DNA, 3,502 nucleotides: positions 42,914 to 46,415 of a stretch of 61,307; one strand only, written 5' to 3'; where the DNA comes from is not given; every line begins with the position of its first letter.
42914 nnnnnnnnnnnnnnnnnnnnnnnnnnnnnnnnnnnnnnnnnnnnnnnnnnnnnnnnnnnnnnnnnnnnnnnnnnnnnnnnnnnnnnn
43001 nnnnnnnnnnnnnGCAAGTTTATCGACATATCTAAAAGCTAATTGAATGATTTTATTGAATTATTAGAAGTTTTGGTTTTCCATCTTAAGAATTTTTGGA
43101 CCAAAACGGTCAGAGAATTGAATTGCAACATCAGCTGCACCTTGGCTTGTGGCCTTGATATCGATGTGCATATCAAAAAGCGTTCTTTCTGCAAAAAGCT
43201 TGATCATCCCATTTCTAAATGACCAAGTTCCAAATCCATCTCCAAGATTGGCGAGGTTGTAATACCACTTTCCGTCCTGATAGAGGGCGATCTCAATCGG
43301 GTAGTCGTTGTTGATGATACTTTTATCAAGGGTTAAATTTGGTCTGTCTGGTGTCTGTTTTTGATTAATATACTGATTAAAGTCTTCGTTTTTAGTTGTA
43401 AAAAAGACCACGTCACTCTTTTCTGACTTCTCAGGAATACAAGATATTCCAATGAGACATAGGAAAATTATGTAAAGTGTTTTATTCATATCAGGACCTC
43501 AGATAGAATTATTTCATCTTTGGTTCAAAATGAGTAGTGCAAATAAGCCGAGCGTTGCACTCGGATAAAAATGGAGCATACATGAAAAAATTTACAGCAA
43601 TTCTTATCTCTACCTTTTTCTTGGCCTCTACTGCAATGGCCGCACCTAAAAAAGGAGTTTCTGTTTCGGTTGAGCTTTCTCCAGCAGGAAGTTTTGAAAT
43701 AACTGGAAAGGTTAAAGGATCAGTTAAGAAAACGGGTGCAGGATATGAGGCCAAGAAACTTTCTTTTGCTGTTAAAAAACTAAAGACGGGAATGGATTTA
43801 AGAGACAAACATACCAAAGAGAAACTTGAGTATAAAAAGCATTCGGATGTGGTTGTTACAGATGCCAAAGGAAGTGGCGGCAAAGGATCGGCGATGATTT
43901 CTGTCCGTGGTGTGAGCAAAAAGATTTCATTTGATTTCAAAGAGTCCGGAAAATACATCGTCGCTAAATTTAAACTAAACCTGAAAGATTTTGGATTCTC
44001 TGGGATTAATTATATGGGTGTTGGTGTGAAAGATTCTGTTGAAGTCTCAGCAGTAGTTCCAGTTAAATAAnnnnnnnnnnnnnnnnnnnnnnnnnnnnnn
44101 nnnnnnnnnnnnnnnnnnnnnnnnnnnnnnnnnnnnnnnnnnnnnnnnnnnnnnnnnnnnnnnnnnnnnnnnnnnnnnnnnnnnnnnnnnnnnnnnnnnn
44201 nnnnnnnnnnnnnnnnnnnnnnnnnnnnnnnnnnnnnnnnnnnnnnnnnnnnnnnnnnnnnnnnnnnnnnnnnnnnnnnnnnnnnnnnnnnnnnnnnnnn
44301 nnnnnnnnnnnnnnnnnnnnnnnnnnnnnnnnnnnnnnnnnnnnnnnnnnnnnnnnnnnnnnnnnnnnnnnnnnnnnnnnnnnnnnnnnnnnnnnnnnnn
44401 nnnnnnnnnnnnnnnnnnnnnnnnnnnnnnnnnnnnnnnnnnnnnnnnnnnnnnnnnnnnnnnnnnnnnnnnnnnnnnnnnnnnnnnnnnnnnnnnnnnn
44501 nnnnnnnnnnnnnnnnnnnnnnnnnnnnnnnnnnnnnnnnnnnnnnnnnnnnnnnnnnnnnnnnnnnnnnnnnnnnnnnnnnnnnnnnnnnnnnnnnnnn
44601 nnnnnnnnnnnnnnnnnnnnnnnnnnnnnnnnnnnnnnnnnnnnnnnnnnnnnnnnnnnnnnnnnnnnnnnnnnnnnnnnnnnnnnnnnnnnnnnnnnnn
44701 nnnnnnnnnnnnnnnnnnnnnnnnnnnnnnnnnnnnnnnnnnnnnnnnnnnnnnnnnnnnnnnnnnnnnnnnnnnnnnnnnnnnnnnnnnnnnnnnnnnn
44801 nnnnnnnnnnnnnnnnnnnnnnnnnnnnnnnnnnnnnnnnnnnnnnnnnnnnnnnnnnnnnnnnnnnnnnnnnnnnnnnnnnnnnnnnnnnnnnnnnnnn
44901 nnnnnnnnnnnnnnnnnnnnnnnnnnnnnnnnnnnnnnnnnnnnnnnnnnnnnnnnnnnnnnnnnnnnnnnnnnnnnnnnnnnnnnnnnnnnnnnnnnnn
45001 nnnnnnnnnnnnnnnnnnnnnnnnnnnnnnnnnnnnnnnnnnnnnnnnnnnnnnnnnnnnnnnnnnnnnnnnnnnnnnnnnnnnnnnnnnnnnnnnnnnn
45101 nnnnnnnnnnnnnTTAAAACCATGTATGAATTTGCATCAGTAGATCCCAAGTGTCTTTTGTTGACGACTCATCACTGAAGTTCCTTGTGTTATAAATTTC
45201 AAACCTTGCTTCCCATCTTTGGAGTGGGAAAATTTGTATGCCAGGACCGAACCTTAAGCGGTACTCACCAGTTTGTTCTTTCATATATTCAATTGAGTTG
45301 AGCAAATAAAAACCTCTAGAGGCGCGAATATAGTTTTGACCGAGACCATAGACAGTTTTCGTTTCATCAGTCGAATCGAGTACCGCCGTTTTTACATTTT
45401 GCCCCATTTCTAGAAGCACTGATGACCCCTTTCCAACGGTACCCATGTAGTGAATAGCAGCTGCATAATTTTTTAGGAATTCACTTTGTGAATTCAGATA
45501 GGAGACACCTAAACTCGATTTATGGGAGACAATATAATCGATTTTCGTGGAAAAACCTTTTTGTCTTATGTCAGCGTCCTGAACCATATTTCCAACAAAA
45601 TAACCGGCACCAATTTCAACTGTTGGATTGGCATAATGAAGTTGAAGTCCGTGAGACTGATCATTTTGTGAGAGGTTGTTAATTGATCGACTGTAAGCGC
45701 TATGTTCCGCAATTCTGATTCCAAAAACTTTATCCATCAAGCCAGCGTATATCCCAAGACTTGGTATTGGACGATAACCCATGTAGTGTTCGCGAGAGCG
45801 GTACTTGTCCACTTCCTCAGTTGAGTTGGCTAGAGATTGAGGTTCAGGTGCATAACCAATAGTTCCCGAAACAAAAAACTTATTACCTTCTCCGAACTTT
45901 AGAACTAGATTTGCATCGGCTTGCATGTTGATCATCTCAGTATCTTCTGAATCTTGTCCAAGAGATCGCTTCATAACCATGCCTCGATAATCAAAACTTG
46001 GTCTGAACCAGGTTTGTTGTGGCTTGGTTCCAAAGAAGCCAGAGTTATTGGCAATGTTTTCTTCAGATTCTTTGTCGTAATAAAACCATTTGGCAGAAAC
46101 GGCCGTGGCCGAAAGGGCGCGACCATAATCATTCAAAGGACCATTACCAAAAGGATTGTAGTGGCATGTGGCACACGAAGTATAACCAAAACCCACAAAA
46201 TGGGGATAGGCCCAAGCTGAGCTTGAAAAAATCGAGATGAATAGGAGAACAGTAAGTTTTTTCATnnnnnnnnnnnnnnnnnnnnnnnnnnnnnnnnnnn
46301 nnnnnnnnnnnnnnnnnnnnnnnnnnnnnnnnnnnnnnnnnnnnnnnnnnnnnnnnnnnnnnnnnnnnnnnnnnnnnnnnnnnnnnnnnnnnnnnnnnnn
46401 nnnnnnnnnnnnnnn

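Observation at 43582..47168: YceI / cytochrome c lipoprotein / CxxCH-bearing beta-barrel / TPR-barrel cluster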

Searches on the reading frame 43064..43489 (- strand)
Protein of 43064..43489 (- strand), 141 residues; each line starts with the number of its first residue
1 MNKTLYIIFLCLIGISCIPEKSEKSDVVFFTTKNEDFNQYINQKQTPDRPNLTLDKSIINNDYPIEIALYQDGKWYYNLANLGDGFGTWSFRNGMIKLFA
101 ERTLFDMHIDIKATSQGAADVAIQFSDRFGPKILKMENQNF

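Call 3: search_protein_families(library=pfam, proteins=[window:43064-43489:-], max_evalue=0.1)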
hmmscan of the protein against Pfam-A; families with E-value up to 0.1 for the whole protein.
window:43064-43489:- (141 aa): 1 family
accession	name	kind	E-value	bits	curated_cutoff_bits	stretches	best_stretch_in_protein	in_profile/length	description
PF18656.6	DUF5633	-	0.013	15.7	23.6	1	58-79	21-40/41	Family of unknown function (DUF5633)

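Call 4: search_protein_families(library=ncbifam, proteins=[window:43064-43489:-], max_evalue=0.1)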
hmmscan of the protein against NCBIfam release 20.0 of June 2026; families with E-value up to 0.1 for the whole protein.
window:43064-43489:- (141 aa): 0 families

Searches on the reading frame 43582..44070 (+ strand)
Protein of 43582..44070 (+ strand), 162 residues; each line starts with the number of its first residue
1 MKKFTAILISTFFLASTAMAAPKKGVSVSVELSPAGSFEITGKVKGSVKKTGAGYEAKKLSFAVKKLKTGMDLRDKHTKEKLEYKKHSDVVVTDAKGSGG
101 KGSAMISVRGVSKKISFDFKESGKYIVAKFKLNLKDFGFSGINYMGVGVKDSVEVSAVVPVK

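Call 3: search_protein_families(library=pfam, proteins=[window:43582-44070:+], max_evalue=0.1)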
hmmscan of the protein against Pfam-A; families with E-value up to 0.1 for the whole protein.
window:43582-44070:+ (162 aa): 1 family
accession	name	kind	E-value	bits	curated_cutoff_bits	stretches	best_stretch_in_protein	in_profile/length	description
PF04264.18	YceI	-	1.6e-09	38.8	23.7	1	40-158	19-147/150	YceI-like domain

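Call 4: search_protein_families(library=ncbifam, proteins=[window:43582-44070:+], max_evalue=0.1)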
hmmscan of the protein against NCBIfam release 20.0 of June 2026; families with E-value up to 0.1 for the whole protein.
window:43582-44070:+ (162 aa): 2 families
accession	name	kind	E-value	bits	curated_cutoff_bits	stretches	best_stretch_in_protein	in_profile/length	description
NF002695.0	PRK02487.1-4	equivalog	0.067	12.8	282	0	62-113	89-138/165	heme-degrading domain-containing protein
TIGR03511.1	GldH_lipo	subfamily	0.075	13.2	78.7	0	78-149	82-153/155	gliding motility lipoprotein GldH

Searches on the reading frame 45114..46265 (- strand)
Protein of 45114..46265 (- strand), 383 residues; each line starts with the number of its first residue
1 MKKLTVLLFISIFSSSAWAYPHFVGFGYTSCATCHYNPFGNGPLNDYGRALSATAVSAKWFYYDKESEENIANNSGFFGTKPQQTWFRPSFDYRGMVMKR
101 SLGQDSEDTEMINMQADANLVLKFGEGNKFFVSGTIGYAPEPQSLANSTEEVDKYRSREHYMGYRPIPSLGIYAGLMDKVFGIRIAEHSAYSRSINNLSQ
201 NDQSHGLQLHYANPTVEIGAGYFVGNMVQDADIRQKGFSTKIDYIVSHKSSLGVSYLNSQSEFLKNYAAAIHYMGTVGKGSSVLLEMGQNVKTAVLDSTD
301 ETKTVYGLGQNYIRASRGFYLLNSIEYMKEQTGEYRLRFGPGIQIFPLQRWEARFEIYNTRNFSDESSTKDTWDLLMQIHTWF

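Call 3: search_protein_families(library=pfam, proteins=[window:45114-46265:-], max_evalue=0.1)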
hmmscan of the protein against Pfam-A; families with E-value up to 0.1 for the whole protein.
window:45114-46265:- (383 aa): 0 families

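Call 4: search_protein_families(library=ncbifam, proteins=[window:45114-46265:-], max_evalue=0.1)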
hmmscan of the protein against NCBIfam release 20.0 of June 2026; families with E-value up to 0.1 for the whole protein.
window:45114-46265:- (383 aa): 0 families

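Call 5: find_homologous_proteins(query=window:45114-46265:-, max_evalue=0.001)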
Query window:45114-46265:- (383 aa): 506 proteins with E <= 0.001 among 2210 candidates; the best 120 are listed.
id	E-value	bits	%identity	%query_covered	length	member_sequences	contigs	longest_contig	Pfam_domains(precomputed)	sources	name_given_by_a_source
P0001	1.1e-260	882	100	100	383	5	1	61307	-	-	-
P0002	1.2e-246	836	93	100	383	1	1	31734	-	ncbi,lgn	-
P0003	1.4e-233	793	87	100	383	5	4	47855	-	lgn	-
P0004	5.9e-219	745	80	99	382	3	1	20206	-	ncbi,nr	ncbi:MAG: hypothetical protein KC493_10480 [Bacteriovoracaceae bacterium]|nr:hypothetical protein [B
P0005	3.8e-200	683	76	97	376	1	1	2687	-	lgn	-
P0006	3.4e-169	581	65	99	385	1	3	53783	-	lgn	-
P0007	2.5e-162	558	64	99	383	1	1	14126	-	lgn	-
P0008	3.2e-162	558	62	100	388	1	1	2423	-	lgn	-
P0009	7.7e-158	544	59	100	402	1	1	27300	-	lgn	-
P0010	2.9e-153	528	58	99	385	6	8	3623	-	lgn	-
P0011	2.6e-151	522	60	98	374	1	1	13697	-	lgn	-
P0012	3.0e-146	505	57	100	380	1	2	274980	-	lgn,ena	-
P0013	3.6e-146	505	56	100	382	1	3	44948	-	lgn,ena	-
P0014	2.7e-145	502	57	100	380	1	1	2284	-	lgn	-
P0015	1.1e-144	500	56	100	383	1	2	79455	-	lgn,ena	-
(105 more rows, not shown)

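Call 16: search_solved_structures(query=A1, max_evalue=10, show_alignments=2)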
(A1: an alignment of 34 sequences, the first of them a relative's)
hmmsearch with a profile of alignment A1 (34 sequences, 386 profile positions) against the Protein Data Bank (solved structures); distinct sequences matched with E-value up to 10: 0.

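Call 19: find_related_loci(query=A1, collection=genome_contigs, flank=6000)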
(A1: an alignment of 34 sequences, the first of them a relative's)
Query A1 (383 aa) in genome_contigs; peptide patterns used: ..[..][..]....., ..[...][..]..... (x = any residue, [..] = any of these).
201 stretches matched a pattern; 194 encode a relative of the query (tblastn E <= 1e-3); the best 80 are kept; 80 distinct loci.
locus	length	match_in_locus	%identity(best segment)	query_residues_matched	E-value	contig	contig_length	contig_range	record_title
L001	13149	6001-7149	93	1-383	0e+0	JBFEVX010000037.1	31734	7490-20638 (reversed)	MAG: Bacteriovoracaceae bacterium isolate Mix_mud08.2021.06.43 k141_2292112_length_31734_cov_9.0000, whole genome shotgu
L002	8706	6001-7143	80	3-383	0e+0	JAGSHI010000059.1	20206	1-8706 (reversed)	MAG: Bacteriovoracaceae bacterium isolate GY13CL_bin.21 k141_471157_length_20206_cov_11.0000, whole genome shotgun seque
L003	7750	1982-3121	56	3-382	2e-146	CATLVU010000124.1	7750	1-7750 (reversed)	MAG: uncultured Oligoflexia bacterium isolate SRR3963982_bin.9_MetaWRAP_v1.3_MAG genome assembly, contig: ERZ505271.2418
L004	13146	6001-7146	55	1-383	2e-146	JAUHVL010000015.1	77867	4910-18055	MAG: bacterium isolate 1_bin.12 NODE_276_length_77867_cov_1.187008, whole genome shotgun sequence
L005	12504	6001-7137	50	1-383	6e-132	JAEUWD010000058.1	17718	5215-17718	MAG: Bacteriovoracaceae bacterium isolate new MAG-398 k141_4562492, whole genome shotgun sequence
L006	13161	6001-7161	52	2-383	6e-131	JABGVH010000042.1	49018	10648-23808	MAG: Halobacteriovoraceae bacterium isolate SI034_bin23 k141_2259695, whole genome shotgun sequence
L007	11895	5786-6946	51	1-383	8e-130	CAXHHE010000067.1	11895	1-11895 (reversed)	MAG TPA_asm: uncultured Bacteriovorax sp. isolate SRR12480283_concoct_15 genome assembly, contig: ERZ4873886.108, whole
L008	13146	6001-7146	50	4-383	4e-129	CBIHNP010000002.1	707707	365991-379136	MAG TPA_asm: uncultured Bacteriovoracaceae bacterium isolate SRR18156207_maxbin2_12 genome assembly, contig: ERZ27336867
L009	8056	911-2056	50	4-383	7e-129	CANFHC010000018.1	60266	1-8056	MAG: Bacteriovoracaceae bacterium isolate Jr-11may16-230 genome assembly, contig: Jr-11may16-C614, whole genome shotgun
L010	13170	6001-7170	50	1-383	1e-128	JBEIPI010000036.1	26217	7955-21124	MAG: Bacteriovorax sp. isolate Sample-106-S6-bin-45 Sample_106_S6-bin_45-k141_387349, whole genome shotgun sequence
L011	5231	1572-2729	49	1-383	9e-128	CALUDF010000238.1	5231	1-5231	MAG: uncultured Bacteriovorax sp. isolate eK5gWQVApC_bin.2.MAG genome assembly, contig: NODE_595_length_5231_cov_15.8317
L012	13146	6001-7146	49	4-383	1e-126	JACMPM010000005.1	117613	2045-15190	MAG: Bacteriovorax sp. isolate LF-bin-345 FL-bin-345-contig-k141_61082, whole genome shotgun sequence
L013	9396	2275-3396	50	12-383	5e-126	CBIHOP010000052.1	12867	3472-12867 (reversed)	MAG TPA_asm: uncultured Bacteriovorax sp. isolate SRR18156198_concoct_45 genome assembly, contig: ERZ27336860.1177, whol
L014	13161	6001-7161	49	3-383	2e-125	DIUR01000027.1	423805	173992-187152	MAG TPA_asm: Bacteriovoracaceae bacterium UBA6153 UBA6153_contig_1568, whole genome shotgun sequence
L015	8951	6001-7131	50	9-383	2e-124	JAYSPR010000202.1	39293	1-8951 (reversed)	MAG: Bacteriovoracaceae bacterium isolate GFS_11573 GFS_11573_201, whole genome shotgun sequence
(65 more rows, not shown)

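Call 21: predict_structure(alignment_id=A1)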
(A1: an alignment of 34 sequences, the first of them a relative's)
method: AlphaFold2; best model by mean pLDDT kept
length: 383 residues; sequences in the alignment: 34
mean_pLDDT: 84.6   pTM: 0.80
mean pLDDT of the five models: 84.6, 81.9, 81.2, 80.0, 78.8
residues with pLDDT >= 90: 161; 70-90: 180; 50-70: 32; < 50: 10
segments of 3 or more residues with pLDDT < 50: 13-21
pLDDT, mean of each block of 10 residues (from residue 1): 73 41 61 71 74 83 88 81 85 90 91 85 86 85 66 79 89 92 80 78 87 90 89 92 87 95 94 88 94 84 95 92 95 93 92 94 86 93 85
secondary structure, 60 per line:
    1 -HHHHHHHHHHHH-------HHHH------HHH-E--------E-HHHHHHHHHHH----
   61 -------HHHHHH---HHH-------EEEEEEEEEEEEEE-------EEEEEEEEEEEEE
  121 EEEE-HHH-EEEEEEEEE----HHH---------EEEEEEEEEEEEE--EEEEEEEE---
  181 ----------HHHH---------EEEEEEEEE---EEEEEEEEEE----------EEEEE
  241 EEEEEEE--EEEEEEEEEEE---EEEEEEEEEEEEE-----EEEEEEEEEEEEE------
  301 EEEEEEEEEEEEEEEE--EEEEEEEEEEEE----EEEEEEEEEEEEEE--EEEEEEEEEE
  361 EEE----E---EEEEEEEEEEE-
elements in order: H2-13 H21-24 H46-56 H68-73 E87-100 E108-124 E130-138 E155-167 E170-177 H191-194 E204-212 E216-225 E236-247 E250-260 E264-276 E282-294 E301-316 E319-330 E335-348 E351-363 E372-382

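Call 24: search_protein_representatives(alignment_id=A1)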
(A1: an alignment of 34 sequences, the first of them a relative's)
Query: 34 sequences, 386 profile positions. Proteins with E-value up to 0.001 (for the whole library): 1328; up to 1e-10: 697; up to 1e-30: 205. The best 150 are listed.
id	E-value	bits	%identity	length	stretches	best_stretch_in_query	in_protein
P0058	2.1e-186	635.7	-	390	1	4-386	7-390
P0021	2.3e-170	582.9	-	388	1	5-386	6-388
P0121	8.2e-163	558.1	-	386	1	4-386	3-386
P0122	1.3e-152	524.5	-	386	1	6-386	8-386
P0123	2.0e-147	507.4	-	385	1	3-386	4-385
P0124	1.2e-146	504.8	-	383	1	4-386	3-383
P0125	6.6e-144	495.8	-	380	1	6-386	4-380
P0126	1.0e-140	485.3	-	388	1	12-386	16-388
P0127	7.1e-140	482.5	-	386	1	6-386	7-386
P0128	1.0e-139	482.1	-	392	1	6-386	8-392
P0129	4.9e-139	479.8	-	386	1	6-386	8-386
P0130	1.6e-138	478.1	-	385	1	7-386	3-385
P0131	1.2e-137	475.2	-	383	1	6-386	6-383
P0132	4.8e-136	469.9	-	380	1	5-386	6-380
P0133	1.8e-130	451.6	-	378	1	8-386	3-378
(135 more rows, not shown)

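Call 25: fold_search(model_id=the predicted structure, library=pdb)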
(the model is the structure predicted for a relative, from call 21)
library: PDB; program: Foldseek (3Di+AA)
matches with E <= 10: 1092; with E <= 0.001: 257
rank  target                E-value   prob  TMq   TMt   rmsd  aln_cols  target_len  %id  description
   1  6ehe                  1.9e-13  1.00  0.60  0.74   3.8       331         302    9  OmpTdeltaL8 (loop L8 deletion mutant of OmpT), an outer membrane protein of Vibrio cholerae (released 2018-04-25)
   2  5oyk                  9.6e-13  1.00  0.58  0.69   5.1       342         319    9  Outer-membrane expressed OmpT of Vibrio cholerae (released 2018-04-25)
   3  5mdq_A                6.3e-12  1.00  0.57  0.61   6.7       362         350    9  Crystal structure of outer membrane expressed Chitoporin VhChip from Vibrio harveyi (released 2017-12-20)
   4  5mdo_A                6.3e-12  1.00  0.55  0.61   6.7       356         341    8  Crystal structure of in vitro folded Chitoporin VhChip from Vibrio harveyi (crystal form I) (released 2017-12-20)
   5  8jto                  7.4e-12  1.00  0.59  0.65   5.5       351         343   10  Outer membrane porin of Burkholderia pseudomallei (BpsOmp38) in complex with ceftazidime (released 2024-06-26)
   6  6ehd                  8.7e-12  1.00  0.59  0.70   5.7       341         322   10  OmpT (in-vitro folded), an outer membrane protein of Vibrio cholerae (released 2018-04-25)
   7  6ehf                  1.3e-11  1.00  0.59  0.70   5.7       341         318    9  OmpT (in-vitro folded), an outer membrane protein Vibrio cholerae (trimer form) (released 2018-04-25)
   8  1e54_A                1.6e-11  1.00  0.58  0.66   5.8       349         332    8  Anion-selective porin from Comamonas acidovorans (released 2001-07-12)
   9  2fgq                  1.7e-11  1.00  0.58  0.66   6.1       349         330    8  High resolution X-ray structure of Omp32 in complex with malate (released 2006-01-31)
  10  6eus_A                3.4e-11  1.00  0.57  0.62   5.3       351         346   10  Crystal structure of the outer membrane channel DcaP of Acinetobacter baumannii (released 2018-11-14)
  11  8wv0_A                3.4e-11  1.00  0.55  0.63   5.8       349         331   10  Outer membrane porin of Burkholderia pseudomallei (BpsOmp38) (released 2024-10-30)
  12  7eqm_A                4.4e-11  1.00  0.53  0.61   6.8       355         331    8  Apo Truncated VhChiP (Delta 1-19) (released 2022-08-10)
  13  8wv0_B                4.9e-11  1.00  0.56  0.63   5.7       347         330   10  Outer membrane porin of Burkholderia pseudomallei (BpsOmp38) (released 2024-10-30)
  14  3wi4                  1.6e-10  1.00  0.58  0.71   5.4       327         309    9  Crystal structure of wild-type PorB from Neisseria meningitidis serogroup B (released 2014-01-01)
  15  6ehb_B                1.8e-10  1.00  0.50  0.59   7.3       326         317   10  OmpU, an outer membrane protein, of Vibrio cholerae (released 2018-04-25)
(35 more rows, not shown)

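Call 49: search_protein_families(library=pfam, proteins=[L005:5068-5937:+, L005:3683-5089:+, L005:1548-2213:+, L005:2217-3686:+, L003:4316-5863:+, L003:5835-7562:+], max_evalue=0.01)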
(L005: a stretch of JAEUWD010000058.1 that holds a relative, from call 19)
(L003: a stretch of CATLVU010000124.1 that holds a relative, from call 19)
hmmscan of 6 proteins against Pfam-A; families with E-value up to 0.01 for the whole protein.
L005:5068-5937:+ (289 aa): 1 family
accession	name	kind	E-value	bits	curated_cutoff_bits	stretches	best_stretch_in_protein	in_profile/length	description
PF01252.23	Peptidase_A8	-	9.4e-11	42.5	25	1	41-145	37-139/142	Signal peptidase (SPase) II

L005:3683-5089:+ (468 aa): 0 families

L005:1548-2213:+ (221 aa): 0 families

L005:2217-3686:+ (489 aa): 0 families

L003:4316-5863:+ (515 aa): 0 families

L003:5835-7562:+ (575 aa): 0 families
